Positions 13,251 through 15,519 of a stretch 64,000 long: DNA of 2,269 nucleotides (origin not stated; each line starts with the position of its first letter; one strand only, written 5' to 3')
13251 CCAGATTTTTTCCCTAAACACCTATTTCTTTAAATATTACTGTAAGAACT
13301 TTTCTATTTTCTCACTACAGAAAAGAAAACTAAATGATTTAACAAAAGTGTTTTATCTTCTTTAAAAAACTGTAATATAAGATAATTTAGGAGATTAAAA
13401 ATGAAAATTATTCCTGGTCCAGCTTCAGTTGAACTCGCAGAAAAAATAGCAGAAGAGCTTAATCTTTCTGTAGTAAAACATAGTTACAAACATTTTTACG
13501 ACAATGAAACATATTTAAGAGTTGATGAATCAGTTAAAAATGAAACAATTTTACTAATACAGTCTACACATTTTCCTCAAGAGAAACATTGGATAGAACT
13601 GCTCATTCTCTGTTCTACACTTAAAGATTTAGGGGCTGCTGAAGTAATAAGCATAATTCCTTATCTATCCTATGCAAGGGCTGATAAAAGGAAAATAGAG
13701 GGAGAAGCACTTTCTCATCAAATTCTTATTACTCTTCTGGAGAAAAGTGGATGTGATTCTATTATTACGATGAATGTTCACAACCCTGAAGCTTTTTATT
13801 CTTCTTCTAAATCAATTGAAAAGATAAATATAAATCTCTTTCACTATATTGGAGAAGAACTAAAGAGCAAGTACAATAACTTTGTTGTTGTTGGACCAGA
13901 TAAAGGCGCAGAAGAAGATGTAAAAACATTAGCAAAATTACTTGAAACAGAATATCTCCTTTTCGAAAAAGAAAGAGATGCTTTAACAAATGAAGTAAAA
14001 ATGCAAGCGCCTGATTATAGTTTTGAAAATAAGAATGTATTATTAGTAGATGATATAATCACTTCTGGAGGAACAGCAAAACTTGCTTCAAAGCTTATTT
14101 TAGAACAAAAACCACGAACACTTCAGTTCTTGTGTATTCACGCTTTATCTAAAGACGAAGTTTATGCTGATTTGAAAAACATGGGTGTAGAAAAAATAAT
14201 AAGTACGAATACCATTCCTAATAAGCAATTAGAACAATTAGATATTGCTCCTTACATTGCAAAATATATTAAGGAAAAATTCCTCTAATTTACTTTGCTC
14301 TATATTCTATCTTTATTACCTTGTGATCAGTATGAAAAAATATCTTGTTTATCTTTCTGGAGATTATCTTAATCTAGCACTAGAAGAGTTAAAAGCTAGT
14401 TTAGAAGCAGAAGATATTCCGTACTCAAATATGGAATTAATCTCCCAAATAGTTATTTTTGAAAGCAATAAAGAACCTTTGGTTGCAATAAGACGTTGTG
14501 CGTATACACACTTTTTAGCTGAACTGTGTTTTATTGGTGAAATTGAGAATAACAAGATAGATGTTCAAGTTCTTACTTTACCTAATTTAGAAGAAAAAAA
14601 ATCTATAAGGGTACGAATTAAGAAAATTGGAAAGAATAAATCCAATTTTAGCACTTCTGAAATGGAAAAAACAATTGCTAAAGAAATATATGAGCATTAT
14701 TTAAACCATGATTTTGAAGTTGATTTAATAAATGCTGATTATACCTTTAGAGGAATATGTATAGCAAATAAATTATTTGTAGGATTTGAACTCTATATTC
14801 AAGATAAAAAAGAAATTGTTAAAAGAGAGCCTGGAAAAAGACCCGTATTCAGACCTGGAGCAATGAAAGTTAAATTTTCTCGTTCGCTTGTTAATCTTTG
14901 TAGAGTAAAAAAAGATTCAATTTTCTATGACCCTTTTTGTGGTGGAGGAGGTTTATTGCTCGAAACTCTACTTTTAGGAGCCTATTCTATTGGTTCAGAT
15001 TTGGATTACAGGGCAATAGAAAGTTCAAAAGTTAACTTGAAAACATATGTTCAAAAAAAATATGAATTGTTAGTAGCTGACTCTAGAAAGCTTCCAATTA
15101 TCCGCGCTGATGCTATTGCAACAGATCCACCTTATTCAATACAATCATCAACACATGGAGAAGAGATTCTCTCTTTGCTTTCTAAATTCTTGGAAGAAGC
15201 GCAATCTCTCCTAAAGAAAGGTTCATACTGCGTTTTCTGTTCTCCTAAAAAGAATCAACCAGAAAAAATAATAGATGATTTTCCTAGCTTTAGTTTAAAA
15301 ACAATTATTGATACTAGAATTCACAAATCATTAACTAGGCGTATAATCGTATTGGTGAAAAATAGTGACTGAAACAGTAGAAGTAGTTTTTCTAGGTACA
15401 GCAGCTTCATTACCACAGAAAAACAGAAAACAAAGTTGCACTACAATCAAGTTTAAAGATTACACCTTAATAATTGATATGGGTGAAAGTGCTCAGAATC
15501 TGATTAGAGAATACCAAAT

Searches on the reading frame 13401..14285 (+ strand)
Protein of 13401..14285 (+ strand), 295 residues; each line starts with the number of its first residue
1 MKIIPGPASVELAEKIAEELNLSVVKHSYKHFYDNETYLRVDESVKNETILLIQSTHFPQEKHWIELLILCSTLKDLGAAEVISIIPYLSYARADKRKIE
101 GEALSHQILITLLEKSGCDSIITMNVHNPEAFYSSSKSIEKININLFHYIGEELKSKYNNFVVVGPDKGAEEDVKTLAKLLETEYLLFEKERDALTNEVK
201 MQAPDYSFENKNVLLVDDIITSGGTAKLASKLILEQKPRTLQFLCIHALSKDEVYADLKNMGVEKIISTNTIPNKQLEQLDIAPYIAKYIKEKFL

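Call 23: search_protein_families(library=pfam, proteins=[window:13401-14285:+], max_evalue=0.001)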
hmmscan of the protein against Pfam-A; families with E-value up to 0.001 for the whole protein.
window:13401-14285:+ (295 aa): 3 families
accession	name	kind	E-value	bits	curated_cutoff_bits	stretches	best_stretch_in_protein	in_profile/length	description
PF13793.12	Pribosyltran_N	-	7.1e-28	97.3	25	1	1-117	1-117/117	N-terminal domain of ribose phosphate pyrophosphokinase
PF00156.33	Pribosyltran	-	8.2e-12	45.2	26.3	1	142-252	11-129/158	Phosphoribosyl transferase domain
PF24390.1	PRTase-CE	-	4.7e-05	23.8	27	1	137-257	32-156/253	PRTase-CE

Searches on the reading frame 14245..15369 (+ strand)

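Call 24: search_protein_families(library=pfam, proteins=[window:14245-15369:+], max_evalue=0.001)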
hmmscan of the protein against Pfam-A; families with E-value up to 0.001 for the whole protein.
window:14245-15369:+ (375 aa): 5 families
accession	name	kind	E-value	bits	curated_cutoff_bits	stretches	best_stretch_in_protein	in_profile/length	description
PF01170.24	UPF0020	-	1e-24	87.7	22.3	1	196-364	1-194/197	RMKL-like, methyltransferase domain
PF01555.25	N6_N4_Mtase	-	1.8e-08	35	26.7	1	289-355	2-78/221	DNA methylase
PF13847.12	Methyltransf_31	-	4.4e-06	26.9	27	1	223-347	3-127/145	Methyltransferase domain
PF02926.22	THUMP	-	7.3e-05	23.5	20.6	1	116-179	21-81/84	THUMP domain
PF03602.21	Cons_hypoth95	-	0.00022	21.4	24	1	202-346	21-165/182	Conserved hypothetical protein 95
